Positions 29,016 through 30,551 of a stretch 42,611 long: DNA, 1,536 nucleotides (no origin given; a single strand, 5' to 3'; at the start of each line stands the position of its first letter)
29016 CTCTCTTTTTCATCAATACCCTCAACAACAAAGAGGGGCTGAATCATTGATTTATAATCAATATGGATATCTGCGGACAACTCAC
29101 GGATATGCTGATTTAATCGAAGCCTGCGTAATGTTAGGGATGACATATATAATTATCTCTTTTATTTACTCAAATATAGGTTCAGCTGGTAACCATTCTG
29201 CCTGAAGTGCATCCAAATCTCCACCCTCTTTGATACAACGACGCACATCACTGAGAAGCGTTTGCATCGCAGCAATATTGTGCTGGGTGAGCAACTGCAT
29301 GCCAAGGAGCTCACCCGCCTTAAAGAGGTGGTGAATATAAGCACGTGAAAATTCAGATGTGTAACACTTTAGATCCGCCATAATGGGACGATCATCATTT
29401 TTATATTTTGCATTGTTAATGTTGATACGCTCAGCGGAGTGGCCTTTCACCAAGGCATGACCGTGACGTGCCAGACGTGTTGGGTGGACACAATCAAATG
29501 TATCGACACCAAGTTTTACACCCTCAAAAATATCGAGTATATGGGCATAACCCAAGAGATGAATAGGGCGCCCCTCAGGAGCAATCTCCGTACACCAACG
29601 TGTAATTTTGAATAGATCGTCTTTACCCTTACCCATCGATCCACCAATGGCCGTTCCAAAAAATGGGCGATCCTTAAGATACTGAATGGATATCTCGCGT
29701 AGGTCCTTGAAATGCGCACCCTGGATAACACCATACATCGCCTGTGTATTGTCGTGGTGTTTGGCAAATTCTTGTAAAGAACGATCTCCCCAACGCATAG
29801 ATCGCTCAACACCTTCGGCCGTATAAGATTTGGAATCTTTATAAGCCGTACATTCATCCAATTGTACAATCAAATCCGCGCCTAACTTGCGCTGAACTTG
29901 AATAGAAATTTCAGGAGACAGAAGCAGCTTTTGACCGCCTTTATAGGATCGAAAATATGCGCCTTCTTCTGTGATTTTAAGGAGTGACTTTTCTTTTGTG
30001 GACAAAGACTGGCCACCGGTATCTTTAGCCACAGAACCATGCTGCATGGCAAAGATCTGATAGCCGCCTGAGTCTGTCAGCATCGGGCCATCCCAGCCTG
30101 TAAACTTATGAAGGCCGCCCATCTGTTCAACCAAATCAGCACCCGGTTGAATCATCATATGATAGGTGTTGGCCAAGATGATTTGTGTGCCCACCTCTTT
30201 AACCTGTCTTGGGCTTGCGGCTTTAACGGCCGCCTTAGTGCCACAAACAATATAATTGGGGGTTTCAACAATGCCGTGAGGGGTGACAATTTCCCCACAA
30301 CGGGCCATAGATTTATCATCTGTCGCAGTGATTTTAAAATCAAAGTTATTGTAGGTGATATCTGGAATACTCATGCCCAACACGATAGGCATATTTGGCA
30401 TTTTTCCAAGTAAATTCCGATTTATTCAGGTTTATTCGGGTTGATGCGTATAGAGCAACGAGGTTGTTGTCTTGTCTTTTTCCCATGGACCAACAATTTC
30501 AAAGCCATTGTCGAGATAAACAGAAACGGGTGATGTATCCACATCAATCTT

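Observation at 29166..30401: Tgt homologue with a degenerate zinc site, remodelled preQ1/guanine pocket and an ~18-aa insertion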

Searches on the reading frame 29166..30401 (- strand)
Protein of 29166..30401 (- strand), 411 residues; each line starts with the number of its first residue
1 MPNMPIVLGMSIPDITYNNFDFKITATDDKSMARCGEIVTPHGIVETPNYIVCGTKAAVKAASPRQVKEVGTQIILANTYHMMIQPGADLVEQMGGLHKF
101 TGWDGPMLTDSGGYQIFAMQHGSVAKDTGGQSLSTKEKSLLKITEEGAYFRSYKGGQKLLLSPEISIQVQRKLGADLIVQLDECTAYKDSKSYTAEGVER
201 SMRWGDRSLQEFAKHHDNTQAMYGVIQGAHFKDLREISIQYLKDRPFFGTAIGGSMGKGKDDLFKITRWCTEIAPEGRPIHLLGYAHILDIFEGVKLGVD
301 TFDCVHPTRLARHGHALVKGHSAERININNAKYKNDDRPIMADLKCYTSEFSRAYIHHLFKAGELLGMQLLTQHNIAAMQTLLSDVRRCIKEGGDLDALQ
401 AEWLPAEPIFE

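Call 3: search_protein_families(library=pfam, proteins=[window:29166-30401:-], max_evalue=0.01)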
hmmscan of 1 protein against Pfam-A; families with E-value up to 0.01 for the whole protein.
window:29166-30401:- (411 aa): 1 family
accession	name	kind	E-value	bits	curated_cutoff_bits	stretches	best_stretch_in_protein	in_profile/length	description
PF01702.25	TGT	-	5.4e-115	384.7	26.3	1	33-404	3-352/357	Queuine tRNA-ribosyltransferase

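Call 4: search_protein_families(library=ncbifam, proteins=[window:29166-30401:-], max_evalue=0.01)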
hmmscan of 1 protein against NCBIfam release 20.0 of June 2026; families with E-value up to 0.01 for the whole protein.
window:29166-30401:- (411 aa): 4 families
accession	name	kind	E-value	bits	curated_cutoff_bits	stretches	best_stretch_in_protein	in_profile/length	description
TIGR00430.1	Q_tRNA_tgt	equivalog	3e-115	385.1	306.75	1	22-393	1-350/368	tRNA guanosine(34) transglycosylase Tgt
TIGR00449.1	tgt_general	superfamily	8.2e-110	367.1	47.6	1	22-401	1-359/367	tRNA-guanine transglycosylase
TIGR00432.2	arcsn_tRNA_tgt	equivalog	5.7e-31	107.4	350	2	163-394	103-322/441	tRNA guanosine(15) transglycosylase TgtA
NF041059.1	DpdA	equivalog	0.00027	19.9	200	1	203-309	153-261/406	tRNA-guanine transglycosylase DpdA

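Call 5: search_solved_structures(query=window:29166-30401:-, show_alignments=3)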
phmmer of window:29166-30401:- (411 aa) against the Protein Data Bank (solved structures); distinct sequences matched with E-value up to 0.001: 55.
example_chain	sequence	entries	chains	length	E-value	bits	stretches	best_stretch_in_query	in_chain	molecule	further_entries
6ygl_A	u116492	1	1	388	2.6e-88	300.1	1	19-394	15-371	Queuine tRNA-ribosyltransferase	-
4kwo_A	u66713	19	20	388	1.2e-87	297.9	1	19-394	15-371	Queuine tRNA-ribosyltransferase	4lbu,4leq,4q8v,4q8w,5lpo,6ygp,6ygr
5i00_A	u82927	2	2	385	1.2e-87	297.9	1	19-394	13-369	Queuine tRNA-ribosyltransferase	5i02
2pot_A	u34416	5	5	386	1.2e-87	297.9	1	19-394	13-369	Queuine tRNA-ribosyltransferase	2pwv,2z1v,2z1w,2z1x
1enu_A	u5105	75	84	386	1.2e-87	297.9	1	19-394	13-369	TRNA-GUANINE TRANSGLYCOSYLASE | QUEUINE TRNA-RIBOSYLTRANSFERASE | TRNA-GUANINE-TRANSGLYCOSYLASE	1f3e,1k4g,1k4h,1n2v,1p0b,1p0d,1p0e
2oko_A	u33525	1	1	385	1.3e-87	297.9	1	19-394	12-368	Queuine tRNA-ribosyltransferase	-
1y5v_A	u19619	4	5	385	1.3e-87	297.9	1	19-394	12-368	Queuine tRNA-ribosyltransferase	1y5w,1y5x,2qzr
5n6f_A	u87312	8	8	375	1.6e-87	297.5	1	19-394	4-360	Queuine tRNA-ribosyltransferase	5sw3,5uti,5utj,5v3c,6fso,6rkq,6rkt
4q8m_A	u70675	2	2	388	1.7e-87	297.4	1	19-394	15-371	Queuine tRNA-ribosyltransferase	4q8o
4q8n_A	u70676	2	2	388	1.7e-87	297.4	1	19-394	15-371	Queuine tRNA-ribosyltransferase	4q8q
4q8p_A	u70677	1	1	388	2.3e-87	297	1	19-394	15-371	Queuine tRNA-ribosyltransferase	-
4ipp_A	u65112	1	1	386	2.4e-87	297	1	19-394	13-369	Queuine tRNA-ribosyltransferase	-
3unt_A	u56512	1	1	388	3.2e-87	296.5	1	19-394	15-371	Queuine tRNA-ribosyltransferase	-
1efz_A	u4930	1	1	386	3.2e-87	296.5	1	19-394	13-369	TRNA-GUANINE TRANSGLYCOSYLASE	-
6yfx_A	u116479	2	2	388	4.4e-87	296.1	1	19-394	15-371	Queuine tRNA-ribosyltransferase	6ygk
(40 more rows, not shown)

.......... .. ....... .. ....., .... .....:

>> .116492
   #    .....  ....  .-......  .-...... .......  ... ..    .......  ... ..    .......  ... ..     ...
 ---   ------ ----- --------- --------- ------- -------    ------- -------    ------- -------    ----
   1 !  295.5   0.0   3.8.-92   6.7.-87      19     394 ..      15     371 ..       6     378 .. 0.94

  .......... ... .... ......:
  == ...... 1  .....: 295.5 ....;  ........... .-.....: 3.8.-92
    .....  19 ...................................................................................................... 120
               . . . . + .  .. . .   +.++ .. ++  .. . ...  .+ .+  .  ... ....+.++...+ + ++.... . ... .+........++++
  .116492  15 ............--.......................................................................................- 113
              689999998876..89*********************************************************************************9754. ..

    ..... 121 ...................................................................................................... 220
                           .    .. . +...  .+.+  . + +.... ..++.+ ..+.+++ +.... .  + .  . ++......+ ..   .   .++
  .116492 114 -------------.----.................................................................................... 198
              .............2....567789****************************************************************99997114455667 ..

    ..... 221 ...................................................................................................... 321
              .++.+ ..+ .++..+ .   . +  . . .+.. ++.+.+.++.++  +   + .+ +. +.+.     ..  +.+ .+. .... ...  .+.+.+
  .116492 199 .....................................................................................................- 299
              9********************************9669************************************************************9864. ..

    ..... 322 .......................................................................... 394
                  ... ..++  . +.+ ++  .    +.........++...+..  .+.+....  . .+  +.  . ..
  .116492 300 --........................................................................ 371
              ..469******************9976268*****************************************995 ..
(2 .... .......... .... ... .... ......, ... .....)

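Call 8: find_homologous_proteins(query=window:29166-30401:-)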
Query window:29166-30401:- (411 aa): 7970 proteins with E <= 0.001 among 8000 candidates; the best 120 are listed.
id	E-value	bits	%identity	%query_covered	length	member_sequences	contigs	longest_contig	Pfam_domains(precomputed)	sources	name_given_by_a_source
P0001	1.5e-281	951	100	100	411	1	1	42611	PF01702.26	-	-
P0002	8.9e-216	735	79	98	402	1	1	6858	PF01702.26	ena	-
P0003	1.1e-182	626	69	95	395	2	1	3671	PF01702.26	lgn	-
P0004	7.0e-181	620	69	95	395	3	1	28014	PF01702.26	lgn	-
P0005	2.6e-173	595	67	95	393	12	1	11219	PF01702.26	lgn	-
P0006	1.3e-172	593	66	95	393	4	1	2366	PF01702.26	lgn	-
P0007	3.3e-172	591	65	95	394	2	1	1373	PF01702.26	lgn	-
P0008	4.1e-172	591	63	96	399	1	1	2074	PF01702.26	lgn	-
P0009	2.3e-171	589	65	95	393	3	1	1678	PF01702.26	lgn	-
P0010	5.8e-171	587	64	95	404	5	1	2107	PF01702.26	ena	-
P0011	4.9e-170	584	64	95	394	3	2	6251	PF01702.26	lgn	-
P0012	1.8e-169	582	64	95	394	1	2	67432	PF01702.26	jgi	jgi:queuine tRNA-ribosyltransferase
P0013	2.1e-169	582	64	94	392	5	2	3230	PF01702.26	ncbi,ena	-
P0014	2.2e-169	582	65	95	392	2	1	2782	PF01702.26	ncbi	-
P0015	1.0e-168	580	64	95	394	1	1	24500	PF01702.26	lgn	-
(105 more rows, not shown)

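Call 25: find_related_loci(query=P0001, collection=genome_contigs, flank=6000)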
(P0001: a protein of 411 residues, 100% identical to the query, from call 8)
Query P0001 (411 aa) in genome_contigs; peptide patterns used: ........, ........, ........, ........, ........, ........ (x = any residue, [..] = any of these).
56 stretches matched a pattern; 13 encode a relative of the query (tblastn E <= 1e-3); 13 distinct loci.
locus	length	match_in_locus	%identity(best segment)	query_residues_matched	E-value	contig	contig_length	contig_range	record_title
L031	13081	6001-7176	70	14-405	0e+0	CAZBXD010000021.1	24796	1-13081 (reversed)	MAG TPA_asm: uncultured Bdellovibrionales bacterium isolate SRP141376_co3_387 genome assembly, contig: NODE_5331_length_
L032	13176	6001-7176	57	14-405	6e-154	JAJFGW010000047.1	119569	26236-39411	MAG: Alphaproteobacteria bacterium isolate OFTM372 OFTM372_46, whole genome shotgun sequence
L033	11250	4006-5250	53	3-405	5e-146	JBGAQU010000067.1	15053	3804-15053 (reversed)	MAG: Alphaproteobacteria bacterium isolate MAG_AAO_H10.82 AAOH10-82_opera_contig_11099, whole genome shotgun sequence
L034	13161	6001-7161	53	17-404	6e-132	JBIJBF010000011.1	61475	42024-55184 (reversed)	MAG: Alphaproteobacteria bacterium isolate ME2006-08-03D11_3300047094_group2_bin173 Rohwer_bin1825_scaffold_161_c1, whol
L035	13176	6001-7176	50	17-408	2e-130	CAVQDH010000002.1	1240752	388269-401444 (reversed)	MAG: uncultured Alphaproteobacteria bacterium isolate MFD02416.bin.1.390 genome assembly, contig: contig_16965, whole ge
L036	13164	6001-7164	52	17-404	2e-128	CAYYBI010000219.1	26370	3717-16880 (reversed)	MAG TPA_asm: uncultured Rhodospirillaceae bacterium isolate binchicken_co231_167 genome assembly, contig: k141_5242145,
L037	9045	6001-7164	52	17-404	2e-127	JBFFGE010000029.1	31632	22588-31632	MAG: Alphaproteobacteria bacterium isolate Mix_mud15.2022.01.34 k141_1465223_length_31632_cov_9.0000, whole genome shotg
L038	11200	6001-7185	41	20-393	2e-91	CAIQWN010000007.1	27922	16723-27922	uncultured bacterium isolate LJ_bin-1780 genome assembly, contig: bin-1780:07/45, whole genome shotgun sequence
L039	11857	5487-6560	39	22-391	3e-82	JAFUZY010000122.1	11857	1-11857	MAG: Eubacterium sp. isolate RGIG4979 Roe_deer_Rumen-5__c360525, whole genome shotgun sequence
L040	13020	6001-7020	38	33-387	2e-79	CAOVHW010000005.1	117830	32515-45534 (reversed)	MAG TPA_asm: uncultured Eubacteriales bacterium isolate MGBC163006 genome assembly, contig: MGBC163006.5, whole genome s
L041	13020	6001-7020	38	33-387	2e-79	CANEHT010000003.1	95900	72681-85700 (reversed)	MAG TPA_asm: uncultured Clostridia bacterium isolate SRR18439544_bin.30_metawrap_v1.3_MAG genome assembly, contig: NODE.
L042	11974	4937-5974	38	33-390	3e-75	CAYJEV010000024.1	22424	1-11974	MAG TPA_asm: uncultured Oscillospiraceae bacterium isolate ERP123703_co2_284 genome assembly, contig: NODE_1444_length_2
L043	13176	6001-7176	69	14-405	0e+0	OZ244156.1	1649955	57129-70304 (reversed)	MAG: Alphaproteobacteria bacterium isolate 7009779c-6c46-428a-8ad6-139a494dc1e6 genome assembly, chromosome: 1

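Call 34: predict_structure(alignment_id=A1)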
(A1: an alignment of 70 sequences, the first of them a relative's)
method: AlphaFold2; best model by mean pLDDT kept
length: 411 residues; sequences in the alignment: 70
mean_pLDDT: 91.2   pTM: 0.90
mean pLDDT of the five models: 91.2, 89.3, 89.2, 89.1, 88.7
residues with pLDDT >= 90: 306; 70-90: 81; 50-70: 16; < 50: 8
segments of 3 or more residues with pLDDT < 50: 1-8
pLDDT, mean of each block of 10 residues (from residue 1): 48 94 98 98 98 85 93 93 91 97 95 80 64 75 93 89 96 97 88 95 97 96 95 96 96 79 92 96 87 97 89 95 94 97 95 98 97 97 98 98 89 68
secondary structure, 60 per line:
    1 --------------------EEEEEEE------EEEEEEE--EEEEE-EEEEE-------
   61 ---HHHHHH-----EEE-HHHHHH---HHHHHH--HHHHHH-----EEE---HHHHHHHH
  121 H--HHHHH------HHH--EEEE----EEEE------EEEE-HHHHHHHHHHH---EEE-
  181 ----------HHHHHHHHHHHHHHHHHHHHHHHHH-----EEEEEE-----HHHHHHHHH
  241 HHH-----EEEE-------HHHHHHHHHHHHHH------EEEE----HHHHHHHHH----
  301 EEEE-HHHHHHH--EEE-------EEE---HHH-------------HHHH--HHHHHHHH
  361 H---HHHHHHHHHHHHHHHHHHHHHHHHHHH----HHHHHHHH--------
elements in order: E21-27 E34-40 E43-47 E49-53 H64-69 E75-77 H79-84 H88-93 H96-101 E107-109 H113-121 H124-128 E140-143 E148-151 E158-161 H163-173 E177-179 H191-215 E221-226 H232-243 E249-252 H260-273 E280-283 H288-296 E301-304 H306-312 E315-317 E325-327 H347-350 H353-361 H365-391 H396-403

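Call 38: fold_search(model_id=the predicted structure, library=pdb)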
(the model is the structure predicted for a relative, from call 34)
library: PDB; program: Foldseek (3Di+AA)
matches with E <= 10: 1693; with E <= 0.001: 309
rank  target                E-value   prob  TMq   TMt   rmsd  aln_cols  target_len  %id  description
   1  1ozm                  1.0e-41  1.00  0.85  0.93   1.9       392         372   39  Y106F mutant of Z. mobilis TGT (released 2003-09-30)
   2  4gcx                  2.0e-41  1.00  0.84  0.94   1.7       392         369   38  tRNA-guanine transglycosylase Y106F, C158V, V233G mutant in complex with preQ1 (released 2012-08-29)
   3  1q2r_A                3.4e-41  1.00  0.86  0.93   1.9       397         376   38  Chemical trapping and crystal structure of a catalytic tRNA guanine transglycosylase covalent intermediate (released 2003-09-09)
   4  5v3c                  4.5e-41  1.00  0.85  0.93   1.6       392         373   39  Crystal structure of TGT in complex with 4-(aminomethane)cyclohexane-1-carboxylic acid (released 2018-05-16)
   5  4q8p                  5.7e-41  1.00  0.84  0.94   1.7       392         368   39  tRNA-Guanine Transglycosylase (TGT) Mutant V262D in Complex with 6-Amino-2-{[2-(morpholin-4-yl)ethyl]amino}-1H,7H,8H-imi (released 2015-05-20)
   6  6fmn                  7.5e-41  1.00  0.85  0.94   1.7       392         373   39  tRNA guanine Transglycosylase (TGT) in co-crystallized complex with 6-amino-2-((((2R,3S,4R,5R)-3,4-dihydroxy-5-methoxyte (released 2019-03-13)
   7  6yiq_B                7.5e-41  1.00  0.83  0.93   1.7       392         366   38  tRNA-Guanine Transglycosylase (TGT) in co-crystallized complex (P2) with 6-amino-2-(methylamino)-4-phenethyl-1,7-dihyd (released 2020-04-15)
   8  4ipp                  8.0e-41  1.00  0.85  0.93   1.9       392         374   39  tRNA-guanine-transglycosylase (TGT) mutant V262D APO-Structure (released 2014-01-15)
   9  1efz                  9.4e-41  1.00  0.85  0.94   1.7       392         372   39  MUTAGENESIS AND CRYSTALLOGRAPHIC STUDIES OF ZYMOMONAS MOBILIS TRNA-GUANINE TRANSGLYCOSYLASE TO ELUCIDATE THE ROLE OF SER (released 2000-03-01)
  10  4q8m                  9.4e-41  1.00  0.85  0.94   1.7       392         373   39  tRNA-Guanine Transglycosylase (TGT) Mutant V262T Apo Structure (released 2015-05-20)
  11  2bbf                  1.1e-40  1.00  0.84  0.94   1.7       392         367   38  Crystal structure of tRNA-guanine transglycosylase (TGT) from Zymomonas mobilis in complex with 6-amino-3,7-dihydro-imid (released 2007-04-24)
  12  4h7z                  1.1e-40  1.00  0.84  0.94   1.5       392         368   38  tRNA-guanine transglycosylase Y106F, C158V mutant in complex with guanine (released 2012-10-10)
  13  5jxq                  1.2e-40  1.00  0.84  0.93   1.6       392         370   39  TRNA-GUANINE TRANSGLYCOSYLASE (TGT) IN COMPLEX WITH 6-AMINO-2-{[4-(2-HYDROXYETHYL)PHENETHYL]AMINO}-1,7-DIHYDRO-8H-IMIDAZ (released 2016-08-10)
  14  1pud                  1.3e-40  1.00  0.85  0.93   1.9       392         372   39  TRNA-GUANINE TRANSGLYCOSYLASE (released 1997-07-07)
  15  6yfw                  1.3e-40  1.00  0.85  0.93   1.8       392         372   38  TGT H333F mutant crystallised at pH 8.5 (released 2020-04-08)
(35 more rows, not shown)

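Call 39: search_protein_representatives(protein=P0001)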
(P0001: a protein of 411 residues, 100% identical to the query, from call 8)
Query: 411 residues. Proteins with E-value up to 0.001 (for the whole library): 12313; up to 1e-10: 6134; up to 1e-30: 1177. The best 150 are listed.
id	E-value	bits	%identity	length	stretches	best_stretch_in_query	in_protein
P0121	1.3e-129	449.4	49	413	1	22-405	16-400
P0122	1.0e-114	400.3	49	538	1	16-404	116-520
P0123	2.2e-114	399.2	53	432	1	31-404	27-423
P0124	4.5e-113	394.9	49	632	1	11-404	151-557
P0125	3.3e-109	382.2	52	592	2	5-326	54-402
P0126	1.2e-107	377.0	54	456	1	8-321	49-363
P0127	1.2e-106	373.7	48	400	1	31-400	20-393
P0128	2.2e-105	369.6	49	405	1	31-392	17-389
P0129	3.8e-100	352.3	48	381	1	32-403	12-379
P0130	2.9e-99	349.4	49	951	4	8-132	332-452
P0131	1.9e-97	343.4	45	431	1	14-390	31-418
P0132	5.0e-97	342.1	47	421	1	29-404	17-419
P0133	1.9e-96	340.1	52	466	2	126-320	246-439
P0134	9.7e-94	331.2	46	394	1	22-404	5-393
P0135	9.6e-92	324.6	52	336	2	20-206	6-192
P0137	7.3e-90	318.5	43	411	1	21-404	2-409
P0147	3.3e-81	289.9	42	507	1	20-388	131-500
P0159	6.4e-78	279.1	46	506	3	218-404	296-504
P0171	7.8e-75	269.0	41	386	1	20-393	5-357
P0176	5.7e-74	266.1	42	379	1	19-397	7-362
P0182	2.5e-73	264.0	40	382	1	20-393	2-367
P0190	1.7e-72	261.3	40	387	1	20-396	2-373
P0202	7.4e-72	259.1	42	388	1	31-391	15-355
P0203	8.1e-72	259.0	42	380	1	20-393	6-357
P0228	2.1e-68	247.8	37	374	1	20-399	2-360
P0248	2.0e-67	244.6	38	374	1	22-397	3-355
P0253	1.3e-66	241.9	40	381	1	22-393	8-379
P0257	1.9e-66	241.3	41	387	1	22-393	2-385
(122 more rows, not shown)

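Call 44: list_cluster_members(proteins=[P0121, P0122, P0124, P0127, P0128, P0129, P0134, P0137, P0147, P0159])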
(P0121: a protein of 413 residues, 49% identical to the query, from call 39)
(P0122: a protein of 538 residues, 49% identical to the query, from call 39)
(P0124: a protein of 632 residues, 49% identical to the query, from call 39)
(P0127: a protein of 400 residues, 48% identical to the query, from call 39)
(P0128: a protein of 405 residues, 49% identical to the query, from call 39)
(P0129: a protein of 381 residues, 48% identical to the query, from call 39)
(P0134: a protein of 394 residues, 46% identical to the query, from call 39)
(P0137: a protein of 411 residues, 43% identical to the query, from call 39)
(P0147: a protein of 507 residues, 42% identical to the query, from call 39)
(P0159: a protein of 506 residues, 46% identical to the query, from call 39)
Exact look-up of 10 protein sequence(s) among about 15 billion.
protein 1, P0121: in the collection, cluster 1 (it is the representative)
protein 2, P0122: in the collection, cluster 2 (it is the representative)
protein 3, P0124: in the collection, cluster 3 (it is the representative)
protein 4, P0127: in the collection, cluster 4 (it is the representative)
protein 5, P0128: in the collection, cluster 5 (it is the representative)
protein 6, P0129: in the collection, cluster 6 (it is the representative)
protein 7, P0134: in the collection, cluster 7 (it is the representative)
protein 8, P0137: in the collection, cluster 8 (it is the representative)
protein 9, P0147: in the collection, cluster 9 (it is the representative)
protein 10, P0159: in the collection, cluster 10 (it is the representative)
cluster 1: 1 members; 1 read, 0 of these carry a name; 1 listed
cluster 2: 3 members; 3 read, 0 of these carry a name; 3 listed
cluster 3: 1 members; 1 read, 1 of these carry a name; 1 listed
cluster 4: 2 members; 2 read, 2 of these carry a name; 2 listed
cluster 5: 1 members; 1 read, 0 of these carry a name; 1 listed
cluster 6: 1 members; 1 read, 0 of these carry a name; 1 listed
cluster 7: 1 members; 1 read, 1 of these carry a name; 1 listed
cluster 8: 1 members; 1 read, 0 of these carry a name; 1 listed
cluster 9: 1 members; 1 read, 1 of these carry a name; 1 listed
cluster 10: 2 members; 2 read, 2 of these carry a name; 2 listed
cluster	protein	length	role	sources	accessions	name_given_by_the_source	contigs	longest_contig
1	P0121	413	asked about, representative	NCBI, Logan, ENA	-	-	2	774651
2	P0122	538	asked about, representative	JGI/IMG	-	-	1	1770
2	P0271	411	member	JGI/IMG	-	-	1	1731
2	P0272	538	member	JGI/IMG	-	-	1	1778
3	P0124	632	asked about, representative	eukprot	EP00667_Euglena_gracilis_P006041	EG_transcript_6083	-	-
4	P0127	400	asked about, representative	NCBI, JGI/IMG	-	queuine tRNA-ribosyltransferase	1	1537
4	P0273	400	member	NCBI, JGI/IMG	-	queuine tRNA-ribosyltransferase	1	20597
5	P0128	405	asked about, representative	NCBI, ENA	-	-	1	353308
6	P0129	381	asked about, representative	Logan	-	-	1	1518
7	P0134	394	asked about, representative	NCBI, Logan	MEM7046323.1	MAG: tRNA guanosine(34) transglycosylase Tgt [Pseudomonadota bacterium]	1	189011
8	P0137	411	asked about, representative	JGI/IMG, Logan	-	-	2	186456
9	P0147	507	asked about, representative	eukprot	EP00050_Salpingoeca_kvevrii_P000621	m.152426 g.152426 ORF g.152426 m.152426 type:complete len:508 (+) ...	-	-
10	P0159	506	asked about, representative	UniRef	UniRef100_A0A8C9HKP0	tRNA-guanine(15) transglycosylase-like domain-containing protein n=1 Tax=Piliocolobus ...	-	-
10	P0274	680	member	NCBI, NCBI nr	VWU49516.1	queuine tRNA-ribosyltransferase, putative [Hepatocystis sp. ex Piliocolobus tephrosceles]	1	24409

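Call 48: find_related_loci(query=A2, collection=genome_contigs, flank=1000)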
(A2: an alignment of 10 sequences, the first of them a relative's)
Query A2 (507 aa) in genome_contigs; peptide patterns used: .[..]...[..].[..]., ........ (x = any residue, [..] = any of these).
600 stretches matched a pattern (row limit reached: there are more); 583 encode a relative of the query (tblastn E <= 1e-3); the best 80 are kept; 80 distinct loci.
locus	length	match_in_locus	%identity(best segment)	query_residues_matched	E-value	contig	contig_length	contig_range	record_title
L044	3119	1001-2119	56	131-507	6e-140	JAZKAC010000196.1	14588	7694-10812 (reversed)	MAG: Chlamydiota bacterium isolate ADI_H3L2_1_122_18_3-bin005_1 ADIH3L21_B005_1_000000000196, whole genome shotgun seque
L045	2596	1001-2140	57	124-507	5e-143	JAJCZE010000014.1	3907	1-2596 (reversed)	MAG: Candidatus Dependentiae bacterium isolate OFTM262 OFTM262_13, whole genome shotgun sequence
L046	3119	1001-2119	56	130-506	2e-139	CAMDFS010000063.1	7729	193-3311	MAG: Chlamydia trachomatis isolate MiH-16apr19-145 genome assembly, contig: MiH-16apr19-C22608, whole genome shotgun seq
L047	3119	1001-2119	56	131-507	8e-138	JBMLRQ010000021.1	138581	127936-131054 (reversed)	MAG: Rhabdochlamydiaceae bacterium isolate LE_39199 NODE_58_length_138581_cov_12.144146, whole genome shotgun sequence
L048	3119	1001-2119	55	131-507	4e-140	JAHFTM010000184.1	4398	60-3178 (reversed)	MAG: Chlamydiia bacterium isolate nzgw620 NODE_26524_length_4399_cov_2.540673, whole genome shotgun sequence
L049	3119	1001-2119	57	131-507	5e-137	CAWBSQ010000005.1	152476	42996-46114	MAG: uncultured Simkaniaceae bacterium isolate MFD04540.bin.1.17 genome assembly, contig: contig_67409, whole genome sho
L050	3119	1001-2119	56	131-507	5e-137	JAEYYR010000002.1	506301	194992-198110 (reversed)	MAG: bacterium isolate OH_CBlB_59 k127_1700874, whole genome shotgun sequence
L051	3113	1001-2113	57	133-507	2e-136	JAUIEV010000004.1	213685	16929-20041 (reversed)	MAG: Chlamydiia bacterium isolate 8_bin.5 NODE_126_length_213685_cov_2.133804, whole genome shotgun sequence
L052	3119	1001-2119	56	131-507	1e-136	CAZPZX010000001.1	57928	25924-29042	MAG TPA_asm: uncultured Pseudomonadota bacterium isolate SRP199154_co2_38 genome assembly, contig: NODE_309_length_57928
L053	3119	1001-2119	56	131-507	4e-136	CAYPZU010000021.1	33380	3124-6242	MAG TPA_asm: uncultured bacterium isolate SRP292972_co2_195 genome assembly, contig: NODE_1176_length_33380_cov_8.801890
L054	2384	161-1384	52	107-507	1e-138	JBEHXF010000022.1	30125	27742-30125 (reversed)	MAG: Chlamydiota bacterium isolate ES1.bin.38 NODE_1429_length_30125_cov_4.476354, whole genome shotgun sequence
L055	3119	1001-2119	55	131-507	2e-135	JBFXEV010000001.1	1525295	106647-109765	MAG: Candidatus Babeliales bacterium isolate CA_2019_TPIn_124 NODE_4_length_1525295_cov_25.213293_TPIn, whole genome sho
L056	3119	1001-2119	56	131-507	3e-135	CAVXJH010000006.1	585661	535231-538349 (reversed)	MAG: Candidatus Babeliales bacterium isolate MFD03323.bin.2.33 genome assembly, contig: contig_45610, whole genome shotg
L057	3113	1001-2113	55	131-505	9e-135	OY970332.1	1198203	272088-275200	MAG: uncultured bacterium isolate MFD05580.bin.2.45 genome assembly, chromosome: 1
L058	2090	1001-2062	58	131-488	3e-138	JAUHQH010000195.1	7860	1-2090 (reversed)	MAG: Candidatus Neptunochlamydia sp. isolate SimkCsp1 c_000000000195, whole genome shotgun sequence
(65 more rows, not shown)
